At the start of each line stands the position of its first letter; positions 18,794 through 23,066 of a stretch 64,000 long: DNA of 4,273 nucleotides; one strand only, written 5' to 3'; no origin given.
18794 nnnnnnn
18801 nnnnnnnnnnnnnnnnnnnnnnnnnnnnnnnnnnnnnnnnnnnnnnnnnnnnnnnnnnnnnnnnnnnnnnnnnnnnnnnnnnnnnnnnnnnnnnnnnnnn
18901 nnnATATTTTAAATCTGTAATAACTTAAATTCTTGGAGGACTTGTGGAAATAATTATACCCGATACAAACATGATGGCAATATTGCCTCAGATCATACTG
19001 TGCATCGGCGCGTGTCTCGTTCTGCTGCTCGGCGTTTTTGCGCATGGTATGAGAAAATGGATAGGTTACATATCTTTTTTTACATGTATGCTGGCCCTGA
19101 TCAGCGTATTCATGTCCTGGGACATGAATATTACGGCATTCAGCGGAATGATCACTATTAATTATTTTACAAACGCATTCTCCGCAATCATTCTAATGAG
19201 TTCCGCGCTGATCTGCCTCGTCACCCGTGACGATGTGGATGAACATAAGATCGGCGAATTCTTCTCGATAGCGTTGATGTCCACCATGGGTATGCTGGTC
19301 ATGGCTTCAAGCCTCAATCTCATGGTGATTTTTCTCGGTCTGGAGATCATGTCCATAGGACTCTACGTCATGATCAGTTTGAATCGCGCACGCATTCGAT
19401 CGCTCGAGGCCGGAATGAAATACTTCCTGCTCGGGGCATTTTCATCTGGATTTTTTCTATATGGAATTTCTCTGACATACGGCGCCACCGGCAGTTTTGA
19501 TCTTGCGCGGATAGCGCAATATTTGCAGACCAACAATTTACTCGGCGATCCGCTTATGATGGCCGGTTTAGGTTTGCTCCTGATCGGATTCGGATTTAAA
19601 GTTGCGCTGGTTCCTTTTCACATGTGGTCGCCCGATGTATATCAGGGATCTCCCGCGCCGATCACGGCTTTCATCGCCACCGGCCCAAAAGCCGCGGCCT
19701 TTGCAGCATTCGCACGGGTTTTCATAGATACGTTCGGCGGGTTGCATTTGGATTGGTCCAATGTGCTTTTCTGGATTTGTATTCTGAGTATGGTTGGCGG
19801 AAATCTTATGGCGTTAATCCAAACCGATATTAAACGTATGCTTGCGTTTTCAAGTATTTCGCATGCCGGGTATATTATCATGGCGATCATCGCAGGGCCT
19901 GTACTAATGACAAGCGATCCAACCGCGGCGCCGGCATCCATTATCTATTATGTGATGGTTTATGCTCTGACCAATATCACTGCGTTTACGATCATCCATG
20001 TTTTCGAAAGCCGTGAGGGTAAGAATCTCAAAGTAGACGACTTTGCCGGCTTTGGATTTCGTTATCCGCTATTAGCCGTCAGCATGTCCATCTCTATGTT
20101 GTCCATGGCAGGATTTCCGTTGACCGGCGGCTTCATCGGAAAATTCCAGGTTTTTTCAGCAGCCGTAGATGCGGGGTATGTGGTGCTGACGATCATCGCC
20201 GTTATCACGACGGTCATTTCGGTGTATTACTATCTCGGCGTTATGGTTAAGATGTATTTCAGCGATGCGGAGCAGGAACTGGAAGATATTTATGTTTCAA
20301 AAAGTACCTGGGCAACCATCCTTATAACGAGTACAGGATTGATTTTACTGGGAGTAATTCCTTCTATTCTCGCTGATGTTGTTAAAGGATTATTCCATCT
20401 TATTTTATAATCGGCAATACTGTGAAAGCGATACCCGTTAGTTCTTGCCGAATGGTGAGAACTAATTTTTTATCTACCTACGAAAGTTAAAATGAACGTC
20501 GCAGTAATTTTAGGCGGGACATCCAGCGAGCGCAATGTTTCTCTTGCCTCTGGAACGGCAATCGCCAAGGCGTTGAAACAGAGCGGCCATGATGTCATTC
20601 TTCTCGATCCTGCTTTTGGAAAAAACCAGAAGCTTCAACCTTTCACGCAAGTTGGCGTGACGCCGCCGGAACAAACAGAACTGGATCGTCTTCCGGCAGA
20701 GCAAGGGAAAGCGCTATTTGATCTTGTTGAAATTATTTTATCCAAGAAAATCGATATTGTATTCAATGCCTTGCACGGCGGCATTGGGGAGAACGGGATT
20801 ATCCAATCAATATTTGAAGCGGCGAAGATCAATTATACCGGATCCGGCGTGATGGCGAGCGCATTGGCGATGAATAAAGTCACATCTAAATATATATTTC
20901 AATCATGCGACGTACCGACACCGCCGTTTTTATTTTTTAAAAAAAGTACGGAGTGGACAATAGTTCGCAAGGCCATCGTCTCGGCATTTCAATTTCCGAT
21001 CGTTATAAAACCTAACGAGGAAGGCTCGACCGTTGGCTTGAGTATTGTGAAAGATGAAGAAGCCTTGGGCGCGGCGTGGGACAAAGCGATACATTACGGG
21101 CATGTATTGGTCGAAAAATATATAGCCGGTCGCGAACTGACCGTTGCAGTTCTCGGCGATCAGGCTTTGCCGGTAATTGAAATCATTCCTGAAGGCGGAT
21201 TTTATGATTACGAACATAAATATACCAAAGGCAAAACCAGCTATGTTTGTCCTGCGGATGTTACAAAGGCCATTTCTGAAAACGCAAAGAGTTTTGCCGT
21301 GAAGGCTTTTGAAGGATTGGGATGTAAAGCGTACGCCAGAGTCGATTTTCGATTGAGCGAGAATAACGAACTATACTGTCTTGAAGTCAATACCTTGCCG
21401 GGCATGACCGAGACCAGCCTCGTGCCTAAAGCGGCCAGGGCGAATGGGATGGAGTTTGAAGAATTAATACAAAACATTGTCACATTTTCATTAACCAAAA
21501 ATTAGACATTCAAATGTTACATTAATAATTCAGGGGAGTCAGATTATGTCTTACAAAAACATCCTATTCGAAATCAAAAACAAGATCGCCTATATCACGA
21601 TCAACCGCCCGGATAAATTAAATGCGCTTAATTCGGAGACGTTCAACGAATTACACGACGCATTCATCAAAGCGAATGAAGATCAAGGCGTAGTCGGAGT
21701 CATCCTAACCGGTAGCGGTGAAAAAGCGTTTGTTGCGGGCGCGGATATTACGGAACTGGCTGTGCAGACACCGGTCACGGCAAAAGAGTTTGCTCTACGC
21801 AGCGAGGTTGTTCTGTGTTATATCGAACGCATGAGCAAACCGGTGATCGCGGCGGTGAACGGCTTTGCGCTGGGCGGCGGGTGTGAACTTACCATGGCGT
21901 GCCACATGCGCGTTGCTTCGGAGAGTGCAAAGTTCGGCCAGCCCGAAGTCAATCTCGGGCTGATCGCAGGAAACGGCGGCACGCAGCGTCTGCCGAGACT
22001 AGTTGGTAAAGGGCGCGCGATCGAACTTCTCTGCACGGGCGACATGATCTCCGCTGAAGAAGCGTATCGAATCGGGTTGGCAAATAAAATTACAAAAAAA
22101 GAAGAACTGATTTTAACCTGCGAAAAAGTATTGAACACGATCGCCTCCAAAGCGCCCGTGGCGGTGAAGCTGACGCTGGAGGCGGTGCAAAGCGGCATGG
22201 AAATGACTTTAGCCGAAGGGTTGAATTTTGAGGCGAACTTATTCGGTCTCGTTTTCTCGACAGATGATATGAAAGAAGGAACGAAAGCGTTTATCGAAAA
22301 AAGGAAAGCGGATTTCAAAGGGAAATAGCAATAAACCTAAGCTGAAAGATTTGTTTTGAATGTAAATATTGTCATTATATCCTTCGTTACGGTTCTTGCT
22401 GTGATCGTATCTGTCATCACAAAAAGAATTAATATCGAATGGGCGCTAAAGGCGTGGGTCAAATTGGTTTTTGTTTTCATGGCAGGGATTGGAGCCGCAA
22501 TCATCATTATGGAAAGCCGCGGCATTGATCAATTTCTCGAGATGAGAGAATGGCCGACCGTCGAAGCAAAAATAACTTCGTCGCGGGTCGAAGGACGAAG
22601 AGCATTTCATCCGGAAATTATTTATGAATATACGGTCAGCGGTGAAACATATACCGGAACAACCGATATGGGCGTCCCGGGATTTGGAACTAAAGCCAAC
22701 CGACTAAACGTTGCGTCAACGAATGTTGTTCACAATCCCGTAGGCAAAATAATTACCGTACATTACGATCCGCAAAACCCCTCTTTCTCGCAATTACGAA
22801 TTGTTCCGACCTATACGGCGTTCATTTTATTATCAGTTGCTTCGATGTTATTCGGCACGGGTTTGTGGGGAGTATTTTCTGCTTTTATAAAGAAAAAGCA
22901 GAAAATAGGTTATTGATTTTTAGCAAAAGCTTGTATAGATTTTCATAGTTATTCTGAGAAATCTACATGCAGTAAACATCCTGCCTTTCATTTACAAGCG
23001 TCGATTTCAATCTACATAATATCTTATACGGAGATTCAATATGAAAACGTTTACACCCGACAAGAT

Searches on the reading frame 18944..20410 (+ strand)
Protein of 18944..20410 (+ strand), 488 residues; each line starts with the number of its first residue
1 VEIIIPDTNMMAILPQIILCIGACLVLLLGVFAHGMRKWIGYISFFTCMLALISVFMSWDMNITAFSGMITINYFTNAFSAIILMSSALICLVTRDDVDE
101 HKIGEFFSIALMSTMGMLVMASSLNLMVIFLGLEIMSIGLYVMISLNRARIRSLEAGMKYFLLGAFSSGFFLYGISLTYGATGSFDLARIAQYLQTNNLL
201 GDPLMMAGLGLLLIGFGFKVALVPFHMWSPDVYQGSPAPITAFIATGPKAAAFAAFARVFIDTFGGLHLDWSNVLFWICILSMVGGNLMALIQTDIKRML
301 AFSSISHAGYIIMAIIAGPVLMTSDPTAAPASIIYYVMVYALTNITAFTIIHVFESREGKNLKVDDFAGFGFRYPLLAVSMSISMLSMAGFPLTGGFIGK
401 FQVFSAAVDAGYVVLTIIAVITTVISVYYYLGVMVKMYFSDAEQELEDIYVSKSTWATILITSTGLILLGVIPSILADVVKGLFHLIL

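Call 4: search_protein_families(library=pfam, proteins=[window:18944-20410:+], max_evalue=0.01)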
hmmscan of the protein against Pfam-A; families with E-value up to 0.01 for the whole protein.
window:18944-20410:+ (488 aa): 1 family
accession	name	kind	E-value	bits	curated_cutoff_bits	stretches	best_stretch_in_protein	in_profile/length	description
PF00361.26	Proton_antipo_M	-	1.1e-71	242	21.5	1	123-426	1-294/294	NADH:quinone oxidoreductase/Mrp antiporter, TM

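Call 5: search_protein_families(library=ncbifam, proteins=[window:18944-20410:+], max_evalue=0.01)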
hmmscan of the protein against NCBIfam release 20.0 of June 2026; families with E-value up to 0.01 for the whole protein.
window:18944-20410:+ (488 aa): 73 families (the best 25 are shown)
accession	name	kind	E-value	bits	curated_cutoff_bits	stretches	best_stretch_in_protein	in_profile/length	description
TIGR01770.1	NDH_I_N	subfamily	1.5e-124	416.6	332.6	1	10-476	1-471/472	NADH-quinone oxidoreductase subunit NuoN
NF004442.0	PRK05777.1-5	equivalog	2.3e-119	399.5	523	1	7-480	5-474/483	NADH-quinone oxidoreductase subunit NuoN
NF004441.0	PRK05777.1-4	equivalog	1.6e-117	393.3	477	1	101-483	142-519/524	NADH-quinone oxidoreductase subunit NuoN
NF004440.0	PRK05777.1-3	equivalog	1.1e-112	377.4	519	1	8-472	6-460/477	NADH-quinone oxidoreductase subunit NuoN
NF002701.0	PRK02504.1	equivalog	6e-91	305.4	569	1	6-482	8-476/513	NAD(P)H-quinone oxidoreductase subunit N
NF004446.0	PRK05777.2-4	equivalog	1.9e-89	301.1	590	1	12-485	13-496/502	NADH-quinone oxidoreductase subunit NuoN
NF004439.0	PRK05777.1-1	equivalog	3.2e-88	296.8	531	1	7-482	5-480/485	NADH-quinone oxidoreductase subunit NuoN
NF004444.0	PRK05777.2-2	equivalog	1.1e-87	295.2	496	1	4-467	8-471/496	NADH-quinone oxidoreductase subunit NuoN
NF004445.0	PRK05777.2-3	equivalog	5.7e-80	269.6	408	1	9-480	6-470/475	NADH-quinone oxidoreductase subunit NuoN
NF004443.0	PRK05777.2-1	equivalog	1.6e-68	232.2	626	1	12-485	13-493/506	NADH-quinone oxidoreductase subunit NuoN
NF004448.0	PRK05777.2-6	equivalog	7.7e-62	209.9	869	1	7-457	12-465/492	NADH-quinone oxidoreductase subunit NuoN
NF004447.0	PRK05777.2-5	equivalog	2.8e-51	175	547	1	10-445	1-429/458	NADH-quinone oxidoreductase subunit NuoN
NF006241.0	PRK08377.1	equivalog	4.9e-49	167.6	645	1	69-481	69-471/494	NADH dehydrogenase subunit N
NF006240.0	PRK08376.1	subfamily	5.6e-47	160.8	662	1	70-479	82-498/521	putative monovalent cation/H+ antiporter subunit D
TIGR01972.1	NDH_I_M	subfamily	2.6e-46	158.3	263.8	1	20-481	9-476/486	NADH-quinone oxidoreductase subunit M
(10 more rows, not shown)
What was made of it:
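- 18944..20410 (+): nuoN (GTG start, GGAGG 6 nt upstream), always tightly coupled to the Clp gene. TIGR01770 416.6 bits (call 5).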

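Call 54: find_related_loci(query=window:18944-20410:+, collection=metagenome_contigs, flank=6000)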
Query window:18944-20410:+ (488 aa) in metagenome_contigs; peptide patterns used: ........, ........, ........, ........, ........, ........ (x = any residue, [..] = any of these).
600 stretches matched a pattern (row limit reached: there are more); 572 encode a relative of the query (tblastn E <= 1e-3); the best 80 are kept; 80 distinct loci.
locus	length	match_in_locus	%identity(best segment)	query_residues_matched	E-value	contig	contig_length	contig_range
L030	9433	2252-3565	42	42-481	1e-108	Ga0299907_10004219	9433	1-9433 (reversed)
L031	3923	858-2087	46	66-481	2e-106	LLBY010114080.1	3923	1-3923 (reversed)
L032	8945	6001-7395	39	12-481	9e-105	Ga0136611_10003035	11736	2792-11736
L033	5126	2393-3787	37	12-481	1e-102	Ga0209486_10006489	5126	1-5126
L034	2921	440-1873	38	12-481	1e-105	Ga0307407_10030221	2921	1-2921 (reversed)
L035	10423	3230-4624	38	12-481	4e-100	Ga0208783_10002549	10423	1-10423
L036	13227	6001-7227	40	68-481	8e-100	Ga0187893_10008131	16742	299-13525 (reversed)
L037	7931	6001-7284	41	23-456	1e-98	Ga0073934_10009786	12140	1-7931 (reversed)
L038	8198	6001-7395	40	12-481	3e-98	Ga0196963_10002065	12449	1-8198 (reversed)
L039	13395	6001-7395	40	9-479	4e-97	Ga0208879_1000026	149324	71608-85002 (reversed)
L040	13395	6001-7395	39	12-481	3e-96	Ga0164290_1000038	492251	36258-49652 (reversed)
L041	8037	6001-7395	40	9-479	3e-96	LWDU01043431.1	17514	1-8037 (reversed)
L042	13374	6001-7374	39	12-474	1e-95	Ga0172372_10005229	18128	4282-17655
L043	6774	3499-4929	38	12-481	6e-95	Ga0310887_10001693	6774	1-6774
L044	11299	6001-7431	38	12-481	6e-95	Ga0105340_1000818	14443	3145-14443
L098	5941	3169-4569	39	7-479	6e-85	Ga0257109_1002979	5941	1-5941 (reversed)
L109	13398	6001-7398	39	7-479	1e-83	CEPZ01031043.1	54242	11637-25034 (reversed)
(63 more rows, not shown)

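Call 59: search_protein_families(library=pfam, proteins=[L109:4473-5969:+], max_evalue=0.001)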
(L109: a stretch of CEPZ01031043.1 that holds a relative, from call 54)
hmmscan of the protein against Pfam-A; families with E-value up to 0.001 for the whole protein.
L109:4473-5969:+ (498 aa): 2 families
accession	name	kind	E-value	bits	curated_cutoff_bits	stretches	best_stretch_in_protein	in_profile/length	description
PF16980.11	CitMHS_2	-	3.4e-187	623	25.7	1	50-498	3-448/448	Putative citrate transport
PF03600.22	CitMHS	-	2.4e-11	43.7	31.9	2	91-420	21-313/336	Citrate transporter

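Call 79: find_homologous_proteins(query=window:18944-20410:+, max_evalue=1e-60)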
Query window:18944-20410:+ (488 aa): 7827 proteins with E <= 1e-60 among 8000 candidates; the best 120 are listed.
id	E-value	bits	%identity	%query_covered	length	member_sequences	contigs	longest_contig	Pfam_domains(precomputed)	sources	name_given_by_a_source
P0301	5.9e-287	970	92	100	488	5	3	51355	PF00361.26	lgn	-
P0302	2.2e-283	958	90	100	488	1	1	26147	PF00361.26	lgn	-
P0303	9.4e-283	956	90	100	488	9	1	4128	PF00361.26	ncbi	-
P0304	8.2e-265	897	84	100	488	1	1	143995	PF00361.26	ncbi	-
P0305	1.5e-263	893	83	100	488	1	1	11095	PF00361.26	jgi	jgi:NADH-quinone oxidoreductase subunit N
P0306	3.8e-253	859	80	100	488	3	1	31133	PF00361.26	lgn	-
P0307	1.4e-240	817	75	99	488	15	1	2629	PF00361.26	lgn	-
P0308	1.5e-231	787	72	100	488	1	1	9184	PF00361.26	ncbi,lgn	-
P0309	1.1e-219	748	70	98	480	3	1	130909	PF00361.26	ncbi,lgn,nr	ncbi:NADH-quinone oxidoreductase subunit N [bacterium]|nr:NADH-quinone oxidoreductase subunit N [bac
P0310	1.1e-216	738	67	99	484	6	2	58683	PF00361.26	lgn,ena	-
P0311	1.3e-210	718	68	98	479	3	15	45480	PF00361.26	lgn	-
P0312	7.4e-208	709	67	97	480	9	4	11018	PF00361.26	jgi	jgi:NADH-quinone oxidoreductase subunit N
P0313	1.0e-203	696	64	98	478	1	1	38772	PF00361.26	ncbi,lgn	-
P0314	2.6e-203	694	66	98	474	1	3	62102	PF00361.26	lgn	-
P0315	4.8e-203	693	67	97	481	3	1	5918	PF00361.26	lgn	-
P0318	4.1e-167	575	54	98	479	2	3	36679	PF00361.26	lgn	-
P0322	2.5e-139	483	52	85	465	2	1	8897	PF00361.26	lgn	-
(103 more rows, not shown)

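Call 80: find_encoding_contigs(protein=P0318, flank=7000, max_places=2)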
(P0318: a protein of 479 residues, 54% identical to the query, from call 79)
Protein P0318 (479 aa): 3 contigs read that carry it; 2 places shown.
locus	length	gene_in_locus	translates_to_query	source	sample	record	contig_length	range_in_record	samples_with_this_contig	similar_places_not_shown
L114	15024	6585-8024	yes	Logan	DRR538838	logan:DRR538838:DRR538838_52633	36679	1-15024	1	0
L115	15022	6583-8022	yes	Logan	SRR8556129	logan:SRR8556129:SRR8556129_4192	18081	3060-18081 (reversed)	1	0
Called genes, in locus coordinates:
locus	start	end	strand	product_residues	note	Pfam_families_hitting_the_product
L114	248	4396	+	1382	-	PF07705:CARDB (faint), PF00629:MAM, PF22544:HYDIN_VesB_CFA65-like_Ig, PF13860:FlgD_ig, PF18962:Por_Secre_tail (weak)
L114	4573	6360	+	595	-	-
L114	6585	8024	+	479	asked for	PF00361:Proton_antipo_M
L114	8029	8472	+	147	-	PF00692:dUTPase, PF22769:DCD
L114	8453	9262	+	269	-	PF01522:Polysacc_deac_1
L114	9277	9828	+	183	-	-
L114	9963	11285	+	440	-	PF07244:POTRA, PF01103:Omp85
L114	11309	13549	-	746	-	PF18939:DUF5686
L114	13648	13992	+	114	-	-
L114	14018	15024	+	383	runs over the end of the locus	PF20308:TPR-S (faint), PF25064:ARM_TT21_5th (faint), PF23914:TPR_CcmH_CycH (faint), PF07719:TPR_2 (faint), PF13432:TPR_16 (weak), PF14559:TPR_19 (weak), PF13432:TPR_16 (weak), PF14559:TPR_19 (weak), +11 more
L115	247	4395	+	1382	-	PF07705:CARDB (faint), PF00629:MAM, PF22544:HYDIN_VesB_CFA65-like_Ig, PF13860:FlgD_ig, PF18962:Por_Secre_tail (weak)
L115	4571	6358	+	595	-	-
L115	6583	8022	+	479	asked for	PF00361:Proton_antipo_M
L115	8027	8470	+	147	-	PF00692:dUTPase, PF22769:DCD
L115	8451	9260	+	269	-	PF01522:Polysacc_deac_1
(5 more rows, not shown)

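Call 81: find_encoding_contigs(protein=P0322, flank=7000, max_places=2)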
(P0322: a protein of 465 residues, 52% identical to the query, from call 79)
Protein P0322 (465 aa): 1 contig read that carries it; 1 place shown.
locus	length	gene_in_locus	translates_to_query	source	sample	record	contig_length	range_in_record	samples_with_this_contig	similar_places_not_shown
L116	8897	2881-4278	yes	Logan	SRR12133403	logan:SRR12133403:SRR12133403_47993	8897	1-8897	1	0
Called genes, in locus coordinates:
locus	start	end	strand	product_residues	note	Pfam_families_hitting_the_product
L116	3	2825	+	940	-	?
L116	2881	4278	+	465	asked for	PF00361:Proton_antipo_M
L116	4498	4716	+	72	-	-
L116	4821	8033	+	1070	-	PF07494:Reg_prop (faint), PF07719:TPR_2 (faint), PF09976:TPR_21 (faint), PF13174:TPR_6 (faint), PF13424:TPR_12 (faint), PF13428:TPR_14 (faint), PF25058:ARM_TT21 (faint), PF13432:TPR_16 (faint), +1 more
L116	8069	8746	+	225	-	PF02586:SRAP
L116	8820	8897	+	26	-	?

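Call 82: find_encoding_contigs(protein=P0310, flank=7000, max_places=2)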
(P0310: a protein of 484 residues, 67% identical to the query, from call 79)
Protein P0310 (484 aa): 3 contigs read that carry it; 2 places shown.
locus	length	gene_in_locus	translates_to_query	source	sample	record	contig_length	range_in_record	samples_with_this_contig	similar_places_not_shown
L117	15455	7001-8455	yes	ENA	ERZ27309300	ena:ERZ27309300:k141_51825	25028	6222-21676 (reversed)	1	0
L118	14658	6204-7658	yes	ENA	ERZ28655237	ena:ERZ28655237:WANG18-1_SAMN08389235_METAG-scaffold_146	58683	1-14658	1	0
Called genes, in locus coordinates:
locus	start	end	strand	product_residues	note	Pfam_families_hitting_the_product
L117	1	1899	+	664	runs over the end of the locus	PF00662:Proton_antipo_N, PF00361:Proton_antipo_M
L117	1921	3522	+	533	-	PF00361:Proton_antipo_M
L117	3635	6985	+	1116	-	PF00515:TPR_1 (weak), PF00004:AAA, PF17871:AAA_lid_9, PF00158:Sigma54_activat, PF00004:AAA, PF07724:AAA_2, PF07728:AAA_5, PF10431:ClpB_D2-small, +27 more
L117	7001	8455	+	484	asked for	PF00361:Proton_antipo_M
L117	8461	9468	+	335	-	PF01820:Dala_Dala_lig_N, PF02786:CPSase_L_D2, PF02222:ATP-grasp, PF07478:Dala_Dala_lig_C, PF13535:ATP-grasp_4 (weak)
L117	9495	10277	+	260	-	PF00378:ECH_1, PF16113:ECH_2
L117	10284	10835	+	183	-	PF12158:DUF3592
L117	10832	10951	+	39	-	-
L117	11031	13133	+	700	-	PF00009:GTP_EFTU, PF03144:GTP_EFTU_D2, PF22042:EF-G_D2, PF14492:EFG_III, PF16658:RF3_C (weak), PF03764:EFG_IV, PF00679:EFG_C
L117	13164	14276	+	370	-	PF08797:HIRAN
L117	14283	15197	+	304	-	PF04960:Glutaminase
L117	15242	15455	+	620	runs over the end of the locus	PF01590:GAF (weak), PF13185:GAF_2 (weak), PF00989:PAS (weak), PF00158:Sigma54_activat, PF14532:Sigma54_activ_2, PF07728:AAA_5, PF25601:AAA_lid_14, PF02954:HTH_8, +2 more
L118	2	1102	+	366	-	?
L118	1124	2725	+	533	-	PF00361:Proton_antipo_M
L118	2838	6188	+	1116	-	PF00515:TPR_1 (weak), PF00004:AAA, PF17871:AAA_lid_9, PF00158:Sigma54_activat, PF00004:AAA, PF07724:AAA_2, PF07728:AAA_5, PF10431:ClpB_D2-small, +27 more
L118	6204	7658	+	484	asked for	PF00361:Proton_antipo_M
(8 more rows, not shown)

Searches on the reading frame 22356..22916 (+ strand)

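Call 33: search_protein_families(library=pfam, proteins=[window:22356-22916:+], max_evalue=0.01)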
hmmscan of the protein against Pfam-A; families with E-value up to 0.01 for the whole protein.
window:22356-22916:+ (186 aa): 1 family
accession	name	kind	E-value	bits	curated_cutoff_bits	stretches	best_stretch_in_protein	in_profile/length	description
PF12158.14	DUF3592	-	4.6e-11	43.7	25.3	1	70-147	2-79/84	Domain of unknown function (DUF3592)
